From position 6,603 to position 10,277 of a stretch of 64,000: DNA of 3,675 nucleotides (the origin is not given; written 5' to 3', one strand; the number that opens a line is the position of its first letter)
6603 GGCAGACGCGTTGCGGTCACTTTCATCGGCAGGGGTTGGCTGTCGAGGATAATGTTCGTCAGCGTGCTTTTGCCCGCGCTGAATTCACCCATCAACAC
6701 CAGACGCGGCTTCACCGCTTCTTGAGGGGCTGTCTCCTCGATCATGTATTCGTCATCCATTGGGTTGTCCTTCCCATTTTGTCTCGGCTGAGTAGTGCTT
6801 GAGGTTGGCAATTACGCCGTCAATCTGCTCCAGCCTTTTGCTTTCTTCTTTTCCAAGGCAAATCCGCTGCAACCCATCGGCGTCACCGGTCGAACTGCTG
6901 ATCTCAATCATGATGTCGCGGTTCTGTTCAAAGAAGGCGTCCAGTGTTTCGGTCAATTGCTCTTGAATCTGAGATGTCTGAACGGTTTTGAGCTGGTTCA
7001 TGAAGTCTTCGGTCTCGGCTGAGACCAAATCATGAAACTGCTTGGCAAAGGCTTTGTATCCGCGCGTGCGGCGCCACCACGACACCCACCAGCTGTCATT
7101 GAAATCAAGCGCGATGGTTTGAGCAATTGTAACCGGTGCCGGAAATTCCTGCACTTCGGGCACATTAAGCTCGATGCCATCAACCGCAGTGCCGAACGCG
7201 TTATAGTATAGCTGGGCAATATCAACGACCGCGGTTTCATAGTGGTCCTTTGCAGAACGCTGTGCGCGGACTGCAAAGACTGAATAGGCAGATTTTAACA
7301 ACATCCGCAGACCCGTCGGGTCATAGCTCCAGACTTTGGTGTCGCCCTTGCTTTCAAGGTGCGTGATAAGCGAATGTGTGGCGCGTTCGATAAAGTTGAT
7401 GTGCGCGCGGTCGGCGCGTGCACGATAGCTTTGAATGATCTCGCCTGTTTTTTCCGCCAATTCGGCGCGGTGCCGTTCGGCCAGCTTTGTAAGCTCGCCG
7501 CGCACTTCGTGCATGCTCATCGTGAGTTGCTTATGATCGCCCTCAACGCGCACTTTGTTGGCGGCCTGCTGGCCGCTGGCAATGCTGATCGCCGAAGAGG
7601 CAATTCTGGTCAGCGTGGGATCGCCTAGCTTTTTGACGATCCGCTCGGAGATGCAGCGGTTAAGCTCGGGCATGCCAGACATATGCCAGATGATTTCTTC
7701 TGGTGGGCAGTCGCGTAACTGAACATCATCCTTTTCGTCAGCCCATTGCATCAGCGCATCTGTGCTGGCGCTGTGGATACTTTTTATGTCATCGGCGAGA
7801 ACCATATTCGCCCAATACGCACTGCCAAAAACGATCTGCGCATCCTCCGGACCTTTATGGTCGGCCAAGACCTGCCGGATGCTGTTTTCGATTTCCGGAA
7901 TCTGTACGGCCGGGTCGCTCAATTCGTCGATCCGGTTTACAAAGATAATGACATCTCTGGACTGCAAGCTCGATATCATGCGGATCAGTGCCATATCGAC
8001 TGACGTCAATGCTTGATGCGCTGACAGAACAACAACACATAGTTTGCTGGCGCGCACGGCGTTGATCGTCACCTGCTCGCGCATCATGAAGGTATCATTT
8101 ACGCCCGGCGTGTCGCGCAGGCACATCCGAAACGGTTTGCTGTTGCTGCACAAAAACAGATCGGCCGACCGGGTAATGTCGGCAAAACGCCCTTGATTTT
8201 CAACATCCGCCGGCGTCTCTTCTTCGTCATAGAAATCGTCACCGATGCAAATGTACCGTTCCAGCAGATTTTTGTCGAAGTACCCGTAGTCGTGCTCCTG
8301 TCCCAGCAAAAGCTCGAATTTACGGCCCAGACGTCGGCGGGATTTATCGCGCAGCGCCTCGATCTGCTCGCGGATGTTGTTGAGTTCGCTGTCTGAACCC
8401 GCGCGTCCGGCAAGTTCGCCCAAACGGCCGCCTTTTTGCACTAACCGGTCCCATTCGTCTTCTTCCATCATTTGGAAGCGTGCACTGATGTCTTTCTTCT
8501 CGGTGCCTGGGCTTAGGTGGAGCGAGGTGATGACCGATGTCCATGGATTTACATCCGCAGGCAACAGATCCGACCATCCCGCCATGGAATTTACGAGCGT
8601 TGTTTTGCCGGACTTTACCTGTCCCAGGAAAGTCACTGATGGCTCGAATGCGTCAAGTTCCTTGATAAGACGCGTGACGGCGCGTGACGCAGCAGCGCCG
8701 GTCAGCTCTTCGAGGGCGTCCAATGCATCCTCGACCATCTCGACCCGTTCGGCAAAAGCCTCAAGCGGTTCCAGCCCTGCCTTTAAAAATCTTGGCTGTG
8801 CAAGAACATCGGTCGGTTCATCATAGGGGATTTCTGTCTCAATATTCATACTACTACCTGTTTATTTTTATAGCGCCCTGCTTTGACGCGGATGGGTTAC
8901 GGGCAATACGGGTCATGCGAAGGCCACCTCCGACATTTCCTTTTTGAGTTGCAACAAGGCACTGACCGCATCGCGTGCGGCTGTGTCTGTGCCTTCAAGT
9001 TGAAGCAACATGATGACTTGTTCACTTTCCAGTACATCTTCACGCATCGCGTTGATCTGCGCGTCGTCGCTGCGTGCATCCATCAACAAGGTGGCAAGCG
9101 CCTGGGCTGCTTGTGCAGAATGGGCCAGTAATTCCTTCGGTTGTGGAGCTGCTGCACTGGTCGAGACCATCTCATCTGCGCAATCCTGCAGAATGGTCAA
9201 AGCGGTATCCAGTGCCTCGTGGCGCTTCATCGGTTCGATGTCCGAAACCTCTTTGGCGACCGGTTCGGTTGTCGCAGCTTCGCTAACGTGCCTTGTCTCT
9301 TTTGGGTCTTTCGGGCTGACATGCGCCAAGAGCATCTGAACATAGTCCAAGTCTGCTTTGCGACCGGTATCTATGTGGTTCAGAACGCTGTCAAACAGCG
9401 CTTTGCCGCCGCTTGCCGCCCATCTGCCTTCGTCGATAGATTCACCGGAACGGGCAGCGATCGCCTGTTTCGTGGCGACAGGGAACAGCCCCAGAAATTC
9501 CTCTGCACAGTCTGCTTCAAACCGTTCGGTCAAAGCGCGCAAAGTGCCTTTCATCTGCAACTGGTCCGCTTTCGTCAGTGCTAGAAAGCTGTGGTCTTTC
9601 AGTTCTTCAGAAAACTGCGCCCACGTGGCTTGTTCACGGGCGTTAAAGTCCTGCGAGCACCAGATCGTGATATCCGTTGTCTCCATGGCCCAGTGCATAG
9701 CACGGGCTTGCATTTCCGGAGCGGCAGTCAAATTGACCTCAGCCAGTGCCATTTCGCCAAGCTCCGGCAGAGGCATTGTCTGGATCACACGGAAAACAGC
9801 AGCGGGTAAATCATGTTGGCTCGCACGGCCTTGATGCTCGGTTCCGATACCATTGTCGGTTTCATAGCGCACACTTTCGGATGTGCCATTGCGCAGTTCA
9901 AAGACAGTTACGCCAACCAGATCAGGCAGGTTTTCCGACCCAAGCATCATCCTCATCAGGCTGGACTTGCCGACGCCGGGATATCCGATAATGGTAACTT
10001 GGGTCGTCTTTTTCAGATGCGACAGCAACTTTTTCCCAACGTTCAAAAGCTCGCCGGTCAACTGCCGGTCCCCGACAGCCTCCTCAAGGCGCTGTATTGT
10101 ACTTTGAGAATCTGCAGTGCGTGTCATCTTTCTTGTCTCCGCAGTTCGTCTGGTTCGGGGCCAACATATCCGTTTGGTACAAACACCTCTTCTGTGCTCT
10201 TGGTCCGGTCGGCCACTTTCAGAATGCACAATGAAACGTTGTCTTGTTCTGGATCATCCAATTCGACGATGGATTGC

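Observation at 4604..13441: Eight-gene translationally coupled operon wiring a Ser/Thr kinase-FHA-PP2C triad to three dynamin-type GTPases plus two unassigned proteins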

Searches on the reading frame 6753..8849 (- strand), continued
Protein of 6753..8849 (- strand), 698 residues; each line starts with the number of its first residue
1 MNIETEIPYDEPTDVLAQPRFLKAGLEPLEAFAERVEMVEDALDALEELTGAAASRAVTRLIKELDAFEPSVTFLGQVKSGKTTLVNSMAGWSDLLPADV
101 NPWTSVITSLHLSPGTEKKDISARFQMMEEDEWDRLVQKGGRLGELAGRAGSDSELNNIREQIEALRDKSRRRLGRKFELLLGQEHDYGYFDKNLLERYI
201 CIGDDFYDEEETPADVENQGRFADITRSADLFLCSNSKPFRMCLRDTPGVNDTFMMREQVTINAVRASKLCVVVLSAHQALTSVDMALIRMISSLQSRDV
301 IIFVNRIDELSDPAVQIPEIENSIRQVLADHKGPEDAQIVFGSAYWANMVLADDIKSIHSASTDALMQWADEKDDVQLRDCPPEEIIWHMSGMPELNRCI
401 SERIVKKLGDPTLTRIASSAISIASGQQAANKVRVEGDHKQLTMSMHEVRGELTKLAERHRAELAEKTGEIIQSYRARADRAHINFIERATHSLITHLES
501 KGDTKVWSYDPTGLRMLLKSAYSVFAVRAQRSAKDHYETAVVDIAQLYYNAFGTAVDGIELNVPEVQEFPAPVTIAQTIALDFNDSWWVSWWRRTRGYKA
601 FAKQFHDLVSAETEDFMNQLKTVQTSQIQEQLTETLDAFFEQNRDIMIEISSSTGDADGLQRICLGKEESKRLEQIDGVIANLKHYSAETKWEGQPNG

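Call 85: find_encoding_contigs(protein=P0333, flank=10000, max_places=1)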
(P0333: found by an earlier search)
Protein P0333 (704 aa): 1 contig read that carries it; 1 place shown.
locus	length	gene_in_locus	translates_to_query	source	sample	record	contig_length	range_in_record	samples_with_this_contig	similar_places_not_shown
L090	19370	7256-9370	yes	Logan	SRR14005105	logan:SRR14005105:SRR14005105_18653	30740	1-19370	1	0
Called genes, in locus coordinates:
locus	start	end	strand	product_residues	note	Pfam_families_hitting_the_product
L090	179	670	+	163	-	PF13185:GAF_2 (weak)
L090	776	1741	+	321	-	PF03480:DctP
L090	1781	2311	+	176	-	PF04290:DctQ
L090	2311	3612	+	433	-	PF06808:DctM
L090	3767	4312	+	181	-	PF22784:PTP-SAK, PF22785:Tc-R-P, PF00782:DSPc, PF22741:PTP-NADK (weak), PF14566:PTPlike_phytase (faint), PF00102:Y_phosphatase (weak)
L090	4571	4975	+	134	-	-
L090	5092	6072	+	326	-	-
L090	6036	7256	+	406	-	PF00005:ABC_tran (faint)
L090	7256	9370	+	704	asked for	PF00350:Dynamin_N, PF01926:MMR_HSR1 (faint), PF00009:GTP_EFTU (weak)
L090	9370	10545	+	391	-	PF00350:Dynamin_N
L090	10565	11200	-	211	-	PF03193:RsgA_GTPase (faint), PF00005:ABC_tran, PF13191:AAA_16 (weak)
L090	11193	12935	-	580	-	PF00528:BPD_transp_1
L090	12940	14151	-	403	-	PF01547:SBP_bac_1, PF13416:SBP_bac_8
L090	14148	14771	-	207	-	PF01066:CDP-OH_P_transf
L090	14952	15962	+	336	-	PF03480:DctP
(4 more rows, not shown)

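Call 98: find_related_loci(query=A1, collection=viral_contigs, flank=8000)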
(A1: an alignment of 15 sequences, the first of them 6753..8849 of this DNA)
Query A1 (698 aa) in viral_contigs; peptide patterns used: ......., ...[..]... (x = any residue, [..] = any of these).
25 stretches matched a pattern, but none encodes a relative of the query by tblastn (E <= 1e-3).

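Call 99: find_encoding_contigs(protein=P0181, flank=10000, max_places=1)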
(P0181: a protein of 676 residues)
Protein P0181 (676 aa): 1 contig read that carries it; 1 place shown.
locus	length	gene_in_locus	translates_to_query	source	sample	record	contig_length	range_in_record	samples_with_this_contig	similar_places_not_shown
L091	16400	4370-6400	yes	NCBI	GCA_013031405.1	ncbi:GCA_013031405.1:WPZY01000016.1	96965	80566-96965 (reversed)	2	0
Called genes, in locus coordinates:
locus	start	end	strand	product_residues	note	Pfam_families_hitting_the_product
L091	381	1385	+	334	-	PF12625:Arabinose_bd, PF12833:HTH_18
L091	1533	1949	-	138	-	PF10070:DabA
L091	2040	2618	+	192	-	-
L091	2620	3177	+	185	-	PF03886:ABC_trans_aux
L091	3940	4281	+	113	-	-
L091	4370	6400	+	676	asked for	PF00009:GTP_EFTU (faint), PF00350:Dynamin_N, PF01926:MMR_HSR1 (faint)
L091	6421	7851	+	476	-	PF00350:Dynamin_N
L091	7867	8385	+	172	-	-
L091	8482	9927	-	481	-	PF02386:TrkH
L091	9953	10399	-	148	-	PF00571:CBS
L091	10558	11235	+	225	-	PF00072:Response_reg, PF00486:Trans_reg_C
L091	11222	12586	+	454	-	PF00672:HAMP (weak), PF00512:HisKA (weak), PF02518:HATPase_c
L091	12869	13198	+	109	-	-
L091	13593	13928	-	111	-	-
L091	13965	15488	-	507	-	PF00884:Sulfatase, PF01663:Phosphodiest (weak), PF16347:SGSH_C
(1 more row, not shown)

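Call 100: find_encoding_contigs(protein=P0326, flank=10000, max_places=1)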
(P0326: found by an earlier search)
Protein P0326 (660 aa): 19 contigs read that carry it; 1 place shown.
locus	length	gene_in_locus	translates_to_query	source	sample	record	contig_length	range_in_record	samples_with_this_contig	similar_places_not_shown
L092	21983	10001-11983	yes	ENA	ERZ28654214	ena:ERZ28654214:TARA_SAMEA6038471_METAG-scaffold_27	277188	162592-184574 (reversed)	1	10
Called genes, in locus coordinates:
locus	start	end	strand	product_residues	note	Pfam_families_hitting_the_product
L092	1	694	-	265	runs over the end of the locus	PF25145:NfeD1b_N, PF01343:Peptidase_S49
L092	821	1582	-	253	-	PF01061:ABC2_membrane, PF12698:ABC2_membrane_3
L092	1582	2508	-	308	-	PF13476:AAA_23 (faint), PF00005:ABC_tran, PF13304:AAA_21 (weak)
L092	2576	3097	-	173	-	PF06240:COXG, PF10604:Polyketide_cyc2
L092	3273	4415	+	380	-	-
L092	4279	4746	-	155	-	PF00190:Cupin_1 (weak), PF07883:Cupin_2, PF02311:AraC_binding (weak)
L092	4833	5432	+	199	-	-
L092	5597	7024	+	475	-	PF04174:CP_ATPgrasp_1, PF14403:CP_ATPgrasp_2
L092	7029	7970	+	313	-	PF04168:Alpha-E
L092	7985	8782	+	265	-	PF08379:Bact_transglu_N, PF01841:Transglut_core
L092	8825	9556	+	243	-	PF00227:Proteasome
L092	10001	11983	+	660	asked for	PF00009:GTP_EFTU (faint), PF00350:Dynamin_N, PF01926:MMR_HSR1 (faint)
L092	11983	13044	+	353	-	PF00350:Dynamin_N (weak)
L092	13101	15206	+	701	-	PF00009:GTP_EFTU (faint), PF00350:Dynamin_N, PF01926:MMR_HSR1 (faint)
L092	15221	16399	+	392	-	PF00350:Dynamin_N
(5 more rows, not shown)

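Call 101: find_encoding_contigs(protein=P0330, flank=10000, max_places=1)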
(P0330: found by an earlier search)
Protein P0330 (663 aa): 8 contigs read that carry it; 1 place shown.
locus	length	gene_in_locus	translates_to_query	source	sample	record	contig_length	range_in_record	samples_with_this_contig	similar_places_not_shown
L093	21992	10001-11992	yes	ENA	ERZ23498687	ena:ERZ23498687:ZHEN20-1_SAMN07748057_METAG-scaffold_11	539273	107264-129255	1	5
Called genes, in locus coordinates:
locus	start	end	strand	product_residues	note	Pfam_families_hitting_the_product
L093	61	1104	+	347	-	PF09084:NMT1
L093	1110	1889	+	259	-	PF00005:ABC_tran, PF13304:AAA_21 (faint)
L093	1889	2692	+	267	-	PF00528:BPD_transp_1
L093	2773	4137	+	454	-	PF01946:Thi4, PF00890:FAD_binding_2, PF01134:GIDA (weak), PF01266:DAO, PF03486:HI0933_like (weak), PF12831:FAD_oxidored, PF13450:NAD_binding_8, PF12831:FAD_oxidored, +1 more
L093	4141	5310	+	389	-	PF02515:CoA_transf_3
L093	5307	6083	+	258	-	PF00378:ECH_1, PF16113:ECH_2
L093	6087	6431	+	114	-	PF12837:Fer4_6 (faint), PF12838:Fer4_7 (faint), PF14697:Fer4_21 (weak), PF13484:Fer4_16 (faint), PF00037:Fer4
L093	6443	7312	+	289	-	PF00701:DHDPS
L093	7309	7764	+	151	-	PF14437:MafB19-deam, PF00383:dCMP_cyt_deam_1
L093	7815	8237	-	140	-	-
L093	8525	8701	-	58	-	-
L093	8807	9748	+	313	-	PF00126:HTH_1, PF03466:LysR_substrate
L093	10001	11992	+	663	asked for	PF00350:Dynamin_N, PF01926:MMR_HSR1 (faint), PF00009:GTP_EFTU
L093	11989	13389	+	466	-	PF00350:Dynamin_N, PF01926:MMR_HSR1 (faint)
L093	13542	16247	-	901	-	-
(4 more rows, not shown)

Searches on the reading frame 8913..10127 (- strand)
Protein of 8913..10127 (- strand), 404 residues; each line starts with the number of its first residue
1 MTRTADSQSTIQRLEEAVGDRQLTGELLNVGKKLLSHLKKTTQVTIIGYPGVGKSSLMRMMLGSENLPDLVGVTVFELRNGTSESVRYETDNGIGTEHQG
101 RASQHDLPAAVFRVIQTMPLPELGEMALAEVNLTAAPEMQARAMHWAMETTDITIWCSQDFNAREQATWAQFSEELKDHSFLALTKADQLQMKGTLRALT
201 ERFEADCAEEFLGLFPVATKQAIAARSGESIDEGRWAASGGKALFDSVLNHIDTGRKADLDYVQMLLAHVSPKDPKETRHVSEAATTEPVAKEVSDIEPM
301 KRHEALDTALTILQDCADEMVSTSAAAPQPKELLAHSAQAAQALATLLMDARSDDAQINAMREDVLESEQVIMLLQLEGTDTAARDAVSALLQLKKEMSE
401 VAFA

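Call 4: search_protein_families(library=pfam, proteins=[window:8913-10127:-], max_evalue=0.1)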
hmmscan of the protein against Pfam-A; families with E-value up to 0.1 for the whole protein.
window:8913-10127:- (404 aa): 5 families
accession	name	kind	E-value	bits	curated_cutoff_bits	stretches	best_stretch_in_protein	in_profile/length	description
PF01926.29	MMR_HSR1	-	0.00042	20.9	21.9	1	43-64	1-22/113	50S ribosome-binding GTPase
PF20720.3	nSTAND3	-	0.0027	17.9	27.2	1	33-62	9-38/155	Novel STAND NTPase 3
PF13401.12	AAA_22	-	0.0036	18.1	27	1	44-116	8-80/130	AAA domain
PF03193.22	RsgA_GTPase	-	0.0084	16.4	30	1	32-66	98-131/174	RsgA GTPase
PF00005.33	ABC_tran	-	0.0098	16.9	25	1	37-65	7-35/137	ABC transporter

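Call 5: search_protein_families(library=padloc, proteins=[window:8913-10127:-], max_evalue=0.1)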
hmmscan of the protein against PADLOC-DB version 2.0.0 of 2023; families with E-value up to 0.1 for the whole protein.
window:8913-10127:- (404 aa): 1 family
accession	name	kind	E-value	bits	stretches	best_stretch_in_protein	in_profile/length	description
PDLC04140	mad8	-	0.00037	18.1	1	18-87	6-70/314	mads_8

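Call 6: search_protein_families(library=ncbifam, proteins=[window:8913-10127:-], max_evalue=0.1)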
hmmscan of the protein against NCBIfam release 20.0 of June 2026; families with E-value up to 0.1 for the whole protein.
window:8913-10127:- (404 aa): 21 families
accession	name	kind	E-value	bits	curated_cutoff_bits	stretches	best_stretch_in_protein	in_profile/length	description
NF000908.1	PRK00089.1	equivalog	2.4e-05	23.8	237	1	40-64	2-26/291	GTPase Era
TIGR03410.1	urea_trans_UrtE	equivalog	0.00055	19.5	285.8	1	38-104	23-87/230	urea ABC transporter ATP-binding subunit UrtE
TIGR00450.1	mnmE_trmE_thdF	equivalog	0.0015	17.7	252.6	1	25-64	194-232/446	tRNA uridine-5-carboxymethylaminomethyl(34) synthesis GTPase MnmE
TIGR03594.1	GTPase_EngA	equivalog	0.0025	16.9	306.7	1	38-66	172-200/432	ribosome biogenesis GTPase Der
TIGR03596.1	GTPase_YlqF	equivalog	0.0051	16.2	208.2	1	38-65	115-142/276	ribosome biogenesis GTPase YlqF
NF000167.2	ABCF_Lsa_all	exception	0.01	14.8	750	0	34-65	328-359/492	Lsa family ABC-F type ribosomal protection protein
NF000355.4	ribo_prot_ABC_F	equivalog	0.012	14.5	380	1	37-66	24-53/499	ribosomal protection-like ABC-F family protein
NF008955.0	PRK12297.1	equivalog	0.016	14.1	406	1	35-61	153-179/429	GTPase ObgE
NF008379.0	PRK11174.1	equivalog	0.016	13.9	684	1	33-84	368-419/588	heme ABC transporter permease/ATP-binding protein CydD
NF006958.0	PRK09435.1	equivalog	0.017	14.1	329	1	32-59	48-75/333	methylmalonyl Co-A mutase-associated GTPase MeaB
TIGR02729.1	Obg_CgtA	equivalog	0.023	13.7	280.25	0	33-61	149-177/329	Obg family GTPase CgtA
TIGR03719.1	ABC_ABC_ChvD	subfamily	0.029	13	806.75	1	33-66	340-373/552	energy-dependent translational throttle protein EttA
NF008775.0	PRK11819.1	equivalog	0.041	12.5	599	1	34-66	343-375/556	energy-dependent translational throttle protein EttA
TIGR03797.1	NHLM_micro_ABC2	equivalog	0.048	12.1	709.4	1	37-66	475-504/686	NHLP bacteriocin export ABC transporter permease/ATPase subunit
TIGR01842.1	type_I_sec_PrtD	subfamily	0.049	12.2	510.15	1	37-64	340-367/544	type I secretion system permease/ATPase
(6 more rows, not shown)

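Call 34: search_solved_structures(query=A6, max_evalue=10, show_alignments=2)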
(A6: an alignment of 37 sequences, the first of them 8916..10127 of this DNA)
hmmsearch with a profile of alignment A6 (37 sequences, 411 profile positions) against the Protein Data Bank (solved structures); distinct sequences matched with E-value up to 10: 281 (the best 60 are shown).
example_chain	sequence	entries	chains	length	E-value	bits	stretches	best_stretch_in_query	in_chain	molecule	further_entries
7am2_BU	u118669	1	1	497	2.7e-07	33.1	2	42-72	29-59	GTPase Der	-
5owv_C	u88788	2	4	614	1.4e-06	30.7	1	33-220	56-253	GTP-binding protein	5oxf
4dcs_A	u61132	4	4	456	3.8e-06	29.3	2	40-136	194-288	GTP-BINDING PROTEIN ENGA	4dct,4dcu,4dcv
7aoi_XL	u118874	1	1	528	7.6e-06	28.3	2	42-65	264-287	GTP-binding protein, putative,mt-EngA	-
6yxx_EA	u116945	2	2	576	9.5e-06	27.9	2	42-65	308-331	mt-EngA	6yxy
2hjg_A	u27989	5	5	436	1.3e-05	27.5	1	40-136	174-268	GTP-binding protein engA | GTPase Der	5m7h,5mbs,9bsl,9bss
9bs0_W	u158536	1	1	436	3.1e-05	26.2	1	40-69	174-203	GTPase Der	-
2j68_A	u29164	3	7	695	6.2e-05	25.3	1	43-96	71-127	BACTERIAL DYNAMIN-LIKE PROTEIN | DYNAMIN FAMILY PROTEIN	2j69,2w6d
5dn8_A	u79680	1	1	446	6.3e-05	25.2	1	42-67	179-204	GTPase Der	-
8yld_v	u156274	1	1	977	0.00011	24.4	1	43-74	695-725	Elongation factor 3A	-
2ix8_A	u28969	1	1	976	0.00012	24.4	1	43-74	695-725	ELONGATION FACTOR 3A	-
2iw3_A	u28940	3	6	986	0.00012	24.4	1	43-74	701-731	ELONGATION FACTOR 3A | ELONGATION FACTOR 3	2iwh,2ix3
8ylr_v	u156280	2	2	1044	0.00012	24.3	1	43-74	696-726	Elongation factor 3A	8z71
7b7d_EF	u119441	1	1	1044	0.00013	24.2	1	43-74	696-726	Elongation factor 3A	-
9nlj_U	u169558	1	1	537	0.00019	23.6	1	30-67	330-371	Uup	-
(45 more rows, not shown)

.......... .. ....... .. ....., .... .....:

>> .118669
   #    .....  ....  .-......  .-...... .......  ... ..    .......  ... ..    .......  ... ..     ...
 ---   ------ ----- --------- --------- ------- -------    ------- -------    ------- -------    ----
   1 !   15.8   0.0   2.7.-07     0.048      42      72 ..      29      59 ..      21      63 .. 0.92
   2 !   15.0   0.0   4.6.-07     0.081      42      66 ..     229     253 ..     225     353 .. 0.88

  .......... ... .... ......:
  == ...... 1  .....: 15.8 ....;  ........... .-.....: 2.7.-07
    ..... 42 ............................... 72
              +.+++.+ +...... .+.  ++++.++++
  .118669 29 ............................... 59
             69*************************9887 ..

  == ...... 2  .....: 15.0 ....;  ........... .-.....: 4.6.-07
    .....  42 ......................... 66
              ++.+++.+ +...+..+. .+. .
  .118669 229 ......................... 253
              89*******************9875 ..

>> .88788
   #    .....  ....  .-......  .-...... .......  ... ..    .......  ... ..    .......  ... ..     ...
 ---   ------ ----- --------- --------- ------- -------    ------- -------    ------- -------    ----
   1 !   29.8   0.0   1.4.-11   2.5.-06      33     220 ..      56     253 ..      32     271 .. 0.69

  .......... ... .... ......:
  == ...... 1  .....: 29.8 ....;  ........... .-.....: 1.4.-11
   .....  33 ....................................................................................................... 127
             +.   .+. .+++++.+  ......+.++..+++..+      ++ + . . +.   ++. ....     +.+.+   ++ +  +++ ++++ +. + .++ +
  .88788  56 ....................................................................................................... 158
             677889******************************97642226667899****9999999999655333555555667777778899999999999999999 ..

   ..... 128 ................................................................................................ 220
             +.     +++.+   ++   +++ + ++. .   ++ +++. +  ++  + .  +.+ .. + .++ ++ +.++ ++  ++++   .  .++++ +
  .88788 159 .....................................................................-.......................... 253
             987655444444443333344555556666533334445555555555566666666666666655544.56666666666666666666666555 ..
